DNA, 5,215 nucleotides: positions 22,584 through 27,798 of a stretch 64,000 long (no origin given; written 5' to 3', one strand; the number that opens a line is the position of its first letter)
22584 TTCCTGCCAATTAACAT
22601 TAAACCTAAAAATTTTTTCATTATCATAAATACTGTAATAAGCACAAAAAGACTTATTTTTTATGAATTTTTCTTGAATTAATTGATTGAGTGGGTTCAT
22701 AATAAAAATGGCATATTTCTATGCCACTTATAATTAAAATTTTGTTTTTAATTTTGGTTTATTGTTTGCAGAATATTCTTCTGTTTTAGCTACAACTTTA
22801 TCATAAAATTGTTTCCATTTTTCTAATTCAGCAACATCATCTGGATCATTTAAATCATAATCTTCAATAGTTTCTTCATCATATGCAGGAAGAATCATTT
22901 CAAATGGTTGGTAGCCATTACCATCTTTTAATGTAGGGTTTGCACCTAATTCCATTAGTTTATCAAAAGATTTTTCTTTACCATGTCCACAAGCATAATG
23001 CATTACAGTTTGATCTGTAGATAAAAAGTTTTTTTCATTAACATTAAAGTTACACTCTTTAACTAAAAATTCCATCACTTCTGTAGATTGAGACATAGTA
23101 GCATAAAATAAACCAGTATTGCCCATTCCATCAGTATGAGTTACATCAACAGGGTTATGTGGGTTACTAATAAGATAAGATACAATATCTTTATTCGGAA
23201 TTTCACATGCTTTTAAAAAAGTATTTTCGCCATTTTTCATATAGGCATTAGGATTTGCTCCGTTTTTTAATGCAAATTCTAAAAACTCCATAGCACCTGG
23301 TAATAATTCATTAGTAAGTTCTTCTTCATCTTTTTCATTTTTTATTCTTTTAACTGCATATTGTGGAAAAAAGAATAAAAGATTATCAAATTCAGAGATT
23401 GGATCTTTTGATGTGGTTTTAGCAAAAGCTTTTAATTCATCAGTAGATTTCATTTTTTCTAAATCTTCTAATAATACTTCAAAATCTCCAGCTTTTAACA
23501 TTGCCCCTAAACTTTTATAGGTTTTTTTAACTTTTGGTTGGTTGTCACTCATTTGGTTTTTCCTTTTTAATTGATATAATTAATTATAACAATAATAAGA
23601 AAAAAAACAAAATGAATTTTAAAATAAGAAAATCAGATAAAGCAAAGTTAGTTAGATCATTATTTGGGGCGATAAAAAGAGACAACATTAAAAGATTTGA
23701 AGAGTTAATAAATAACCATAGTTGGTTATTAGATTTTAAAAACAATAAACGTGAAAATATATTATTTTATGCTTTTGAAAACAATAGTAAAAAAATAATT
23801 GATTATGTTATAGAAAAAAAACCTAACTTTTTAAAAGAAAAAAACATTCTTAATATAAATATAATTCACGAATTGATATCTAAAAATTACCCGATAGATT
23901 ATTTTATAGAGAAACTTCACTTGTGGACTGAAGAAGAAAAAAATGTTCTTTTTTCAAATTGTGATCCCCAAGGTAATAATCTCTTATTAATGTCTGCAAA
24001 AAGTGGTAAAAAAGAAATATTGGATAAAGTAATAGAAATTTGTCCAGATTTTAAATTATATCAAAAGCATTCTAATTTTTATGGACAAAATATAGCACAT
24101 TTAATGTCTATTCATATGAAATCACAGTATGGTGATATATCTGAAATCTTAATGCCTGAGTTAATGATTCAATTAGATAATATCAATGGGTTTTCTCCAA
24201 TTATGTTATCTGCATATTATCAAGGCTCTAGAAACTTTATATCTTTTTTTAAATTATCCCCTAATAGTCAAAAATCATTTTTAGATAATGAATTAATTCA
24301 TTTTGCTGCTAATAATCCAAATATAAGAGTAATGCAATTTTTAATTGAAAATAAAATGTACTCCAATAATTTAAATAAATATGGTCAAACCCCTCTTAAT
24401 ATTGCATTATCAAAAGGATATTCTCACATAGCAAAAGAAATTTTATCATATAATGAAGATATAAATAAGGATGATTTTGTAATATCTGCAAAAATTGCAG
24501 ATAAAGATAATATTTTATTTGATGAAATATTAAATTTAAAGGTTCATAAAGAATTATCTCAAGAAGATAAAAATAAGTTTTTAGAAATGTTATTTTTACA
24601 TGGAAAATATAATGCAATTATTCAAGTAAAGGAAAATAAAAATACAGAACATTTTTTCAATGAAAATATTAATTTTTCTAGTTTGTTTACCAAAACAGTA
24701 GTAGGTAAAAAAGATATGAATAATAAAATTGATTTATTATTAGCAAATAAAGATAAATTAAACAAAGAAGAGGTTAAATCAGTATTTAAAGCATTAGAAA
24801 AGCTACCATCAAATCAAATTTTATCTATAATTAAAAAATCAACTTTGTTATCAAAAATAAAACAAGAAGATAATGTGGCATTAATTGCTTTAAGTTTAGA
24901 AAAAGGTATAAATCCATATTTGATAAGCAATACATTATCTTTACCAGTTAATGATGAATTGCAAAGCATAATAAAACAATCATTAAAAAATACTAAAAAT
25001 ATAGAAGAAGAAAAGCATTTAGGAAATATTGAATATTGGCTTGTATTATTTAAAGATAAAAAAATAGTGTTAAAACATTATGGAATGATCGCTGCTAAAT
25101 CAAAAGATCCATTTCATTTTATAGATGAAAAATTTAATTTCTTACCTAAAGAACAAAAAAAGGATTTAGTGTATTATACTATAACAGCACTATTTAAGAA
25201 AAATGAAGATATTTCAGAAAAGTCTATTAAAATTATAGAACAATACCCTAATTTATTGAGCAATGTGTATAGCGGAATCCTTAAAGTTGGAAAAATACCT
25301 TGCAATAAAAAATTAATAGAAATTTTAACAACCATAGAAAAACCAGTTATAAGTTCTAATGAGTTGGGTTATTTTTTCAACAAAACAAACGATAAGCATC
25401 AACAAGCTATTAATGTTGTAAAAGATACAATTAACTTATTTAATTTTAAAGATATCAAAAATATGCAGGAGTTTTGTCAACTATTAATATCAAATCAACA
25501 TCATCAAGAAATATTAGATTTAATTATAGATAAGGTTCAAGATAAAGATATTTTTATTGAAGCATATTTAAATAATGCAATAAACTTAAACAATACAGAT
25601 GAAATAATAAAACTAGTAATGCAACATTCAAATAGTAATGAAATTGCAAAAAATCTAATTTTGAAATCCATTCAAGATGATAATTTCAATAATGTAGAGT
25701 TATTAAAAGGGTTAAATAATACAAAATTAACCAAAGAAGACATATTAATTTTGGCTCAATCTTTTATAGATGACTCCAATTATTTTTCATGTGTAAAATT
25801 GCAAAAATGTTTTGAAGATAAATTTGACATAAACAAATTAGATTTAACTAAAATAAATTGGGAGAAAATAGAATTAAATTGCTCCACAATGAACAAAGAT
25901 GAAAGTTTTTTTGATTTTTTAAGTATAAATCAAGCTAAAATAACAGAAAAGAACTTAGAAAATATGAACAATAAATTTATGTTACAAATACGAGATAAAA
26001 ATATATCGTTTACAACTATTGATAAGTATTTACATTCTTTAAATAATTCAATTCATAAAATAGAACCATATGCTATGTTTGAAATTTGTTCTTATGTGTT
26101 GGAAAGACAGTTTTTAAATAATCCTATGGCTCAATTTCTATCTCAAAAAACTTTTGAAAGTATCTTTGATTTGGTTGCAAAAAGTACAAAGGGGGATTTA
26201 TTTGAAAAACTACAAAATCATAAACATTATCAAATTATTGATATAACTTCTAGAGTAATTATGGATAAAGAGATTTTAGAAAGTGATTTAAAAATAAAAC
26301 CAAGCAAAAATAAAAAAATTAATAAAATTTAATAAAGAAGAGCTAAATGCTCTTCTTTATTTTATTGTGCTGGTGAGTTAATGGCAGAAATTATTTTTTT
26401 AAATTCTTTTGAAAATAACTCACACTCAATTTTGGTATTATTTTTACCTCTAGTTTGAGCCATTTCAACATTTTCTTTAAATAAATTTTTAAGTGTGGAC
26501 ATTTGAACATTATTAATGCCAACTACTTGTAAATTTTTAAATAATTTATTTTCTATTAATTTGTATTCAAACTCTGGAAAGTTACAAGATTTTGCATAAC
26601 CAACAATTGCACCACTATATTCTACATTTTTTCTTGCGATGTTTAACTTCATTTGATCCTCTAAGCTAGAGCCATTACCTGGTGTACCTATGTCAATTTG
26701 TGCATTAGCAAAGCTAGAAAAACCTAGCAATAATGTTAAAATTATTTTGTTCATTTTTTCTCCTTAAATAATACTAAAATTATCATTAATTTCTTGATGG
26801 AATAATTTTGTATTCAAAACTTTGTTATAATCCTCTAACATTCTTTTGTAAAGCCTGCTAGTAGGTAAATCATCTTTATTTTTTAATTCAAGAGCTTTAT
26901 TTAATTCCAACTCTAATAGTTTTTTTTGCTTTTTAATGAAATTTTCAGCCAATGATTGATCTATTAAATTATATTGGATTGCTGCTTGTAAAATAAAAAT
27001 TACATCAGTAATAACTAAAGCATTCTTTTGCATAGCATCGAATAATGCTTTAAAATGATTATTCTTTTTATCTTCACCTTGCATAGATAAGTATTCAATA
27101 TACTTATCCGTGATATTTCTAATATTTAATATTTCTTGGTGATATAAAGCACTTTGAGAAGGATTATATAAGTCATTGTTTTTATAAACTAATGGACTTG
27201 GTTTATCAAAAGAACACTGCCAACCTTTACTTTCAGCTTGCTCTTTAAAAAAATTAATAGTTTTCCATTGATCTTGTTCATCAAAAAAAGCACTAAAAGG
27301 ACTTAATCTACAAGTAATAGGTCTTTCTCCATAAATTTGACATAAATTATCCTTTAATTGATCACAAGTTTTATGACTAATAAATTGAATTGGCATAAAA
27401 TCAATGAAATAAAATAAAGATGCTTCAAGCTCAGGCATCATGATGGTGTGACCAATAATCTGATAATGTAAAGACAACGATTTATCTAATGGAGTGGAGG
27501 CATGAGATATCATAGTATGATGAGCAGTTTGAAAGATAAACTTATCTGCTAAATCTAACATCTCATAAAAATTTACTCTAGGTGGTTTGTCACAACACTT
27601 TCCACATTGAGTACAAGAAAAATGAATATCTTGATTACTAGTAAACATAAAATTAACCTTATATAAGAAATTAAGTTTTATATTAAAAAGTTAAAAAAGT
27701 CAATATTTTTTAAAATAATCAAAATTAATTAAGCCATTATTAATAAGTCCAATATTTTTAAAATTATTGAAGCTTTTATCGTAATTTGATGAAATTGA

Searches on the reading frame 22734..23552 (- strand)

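Call 58: search_protein_families(library=phrogs, proteins=[window:22734-23552:-], max_evalue=0.001)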
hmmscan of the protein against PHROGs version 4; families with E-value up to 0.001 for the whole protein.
window:22734-23552:- (272 aa): 2 families
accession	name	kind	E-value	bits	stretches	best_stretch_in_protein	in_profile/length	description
phrog_9049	-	unknown function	3.6e-12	44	1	70-220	3502-3647/4700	-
phrog_9262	-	unknown function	8e-08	33.1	1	82-221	13-151/253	-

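Call 86: search_protein_families(library=pfam, proteins=[window:22734-23552:-], max_evalue=0.001)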
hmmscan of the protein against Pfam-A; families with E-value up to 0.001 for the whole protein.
window:22734-23552:- (272 aa): 5 families
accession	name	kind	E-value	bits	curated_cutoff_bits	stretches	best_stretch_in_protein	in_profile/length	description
PF12796.13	Ank_2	-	4.2e-19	69.4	27.3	2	89-173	11-88/90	Ankyrin repeats (3 copies)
PF13637.12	Ank_4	-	6.1e-11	42.7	22.7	0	120-164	9-50/50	Ankyrin repeats (many copies)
PF13606.12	Ank_3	-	1.6e-10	40.6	22.3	0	144-172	2-29/30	Ankyrin repeat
PF00023.36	Ank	-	7.8e-09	35.8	21.1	0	144-175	2-32/33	Ankyrin repeat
PF13857.12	Ank_5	-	5.8e-06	27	27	0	175-219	13-55/56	Ankyrin repeats (many copies)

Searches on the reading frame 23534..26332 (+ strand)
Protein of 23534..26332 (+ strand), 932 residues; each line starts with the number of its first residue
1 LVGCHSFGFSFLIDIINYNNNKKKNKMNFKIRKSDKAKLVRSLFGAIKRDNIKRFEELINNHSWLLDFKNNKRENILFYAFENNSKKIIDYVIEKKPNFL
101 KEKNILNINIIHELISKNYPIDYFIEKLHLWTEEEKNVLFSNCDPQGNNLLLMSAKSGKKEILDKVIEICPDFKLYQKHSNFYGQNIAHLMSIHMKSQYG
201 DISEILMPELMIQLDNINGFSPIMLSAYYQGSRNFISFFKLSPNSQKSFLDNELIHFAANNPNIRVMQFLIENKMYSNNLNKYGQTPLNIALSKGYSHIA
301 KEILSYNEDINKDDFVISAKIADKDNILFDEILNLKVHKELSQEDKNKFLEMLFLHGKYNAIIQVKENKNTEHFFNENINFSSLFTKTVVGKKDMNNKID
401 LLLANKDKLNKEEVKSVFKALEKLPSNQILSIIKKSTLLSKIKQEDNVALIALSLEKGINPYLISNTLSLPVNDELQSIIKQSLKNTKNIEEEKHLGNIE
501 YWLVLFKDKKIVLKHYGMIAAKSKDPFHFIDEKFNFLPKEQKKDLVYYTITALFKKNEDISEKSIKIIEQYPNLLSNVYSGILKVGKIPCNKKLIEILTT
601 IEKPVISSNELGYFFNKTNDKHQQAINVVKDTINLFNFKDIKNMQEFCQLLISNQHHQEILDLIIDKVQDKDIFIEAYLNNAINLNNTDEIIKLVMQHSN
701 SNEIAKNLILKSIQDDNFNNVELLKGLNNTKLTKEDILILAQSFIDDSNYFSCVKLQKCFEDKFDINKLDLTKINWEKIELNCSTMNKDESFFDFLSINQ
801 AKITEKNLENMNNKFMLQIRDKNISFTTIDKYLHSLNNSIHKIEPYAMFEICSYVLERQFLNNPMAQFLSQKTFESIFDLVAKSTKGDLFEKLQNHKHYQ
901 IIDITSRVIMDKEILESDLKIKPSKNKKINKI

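Call 6: search_protein_families(library=pfam, proteins=[window:23534-26332:+], max_evalue=0.001)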
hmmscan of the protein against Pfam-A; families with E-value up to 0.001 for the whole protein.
window:23534-26332:+ (932 aa): 5 families
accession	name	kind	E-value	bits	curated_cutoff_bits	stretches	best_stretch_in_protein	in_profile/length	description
PF12796.13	Ank_2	-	4.9e-16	59.5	27.3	1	224-314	2-90/90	Ankyrin repeats (3 copies)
PF13606.12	Ank_3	-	8.2e-10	38.4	22.3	0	283-311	1-29/30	Ankyrin repeat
PF13637.12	Ank_4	-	2.8e-07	31.1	22.7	1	255-301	1-47/50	Ankyrin repeats (many copies)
PF13857.12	Ank_5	-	1e-06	29.4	27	0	278-311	10-43/56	Ankyrin repeats (many copies)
PF00023.36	Ank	-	3.8e-05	24.2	21.1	0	283-314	1-32/33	Ankyrin repeat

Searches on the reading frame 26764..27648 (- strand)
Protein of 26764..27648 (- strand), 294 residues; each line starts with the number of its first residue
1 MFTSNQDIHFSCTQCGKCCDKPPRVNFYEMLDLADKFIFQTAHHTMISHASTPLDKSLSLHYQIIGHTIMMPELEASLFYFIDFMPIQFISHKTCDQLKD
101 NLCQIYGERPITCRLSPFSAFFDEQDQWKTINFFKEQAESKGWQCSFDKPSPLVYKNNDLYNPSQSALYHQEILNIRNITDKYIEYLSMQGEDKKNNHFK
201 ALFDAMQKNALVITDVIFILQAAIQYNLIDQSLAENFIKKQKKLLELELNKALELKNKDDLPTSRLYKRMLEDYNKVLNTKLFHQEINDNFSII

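Call 58: search_protein_families(library=phrogs, proteins=[window:26764-27648:-], max_evalue=0.001)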
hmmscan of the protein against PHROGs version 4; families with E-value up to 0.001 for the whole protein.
window:26764-27648:- (294 aa): 1 family
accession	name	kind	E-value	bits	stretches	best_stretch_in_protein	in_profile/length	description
phrog_14785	-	unknown function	0.00022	22.7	1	88-144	70-125/142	-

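Call 86: search_protein_families(library=pfam, proteins=[window:26764-27648:-], max_evalue=0.001)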
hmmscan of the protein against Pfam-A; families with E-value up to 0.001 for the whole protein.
window:26764-27648:- (294 aa): 1 family
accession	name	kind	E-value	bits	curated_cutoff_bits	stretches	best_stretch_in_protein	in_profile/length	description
PF03692.20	CxxCxxCC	-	4.7e-11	43.7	23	1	12-126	2-73/85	Putative zinc- or iron-chelating domain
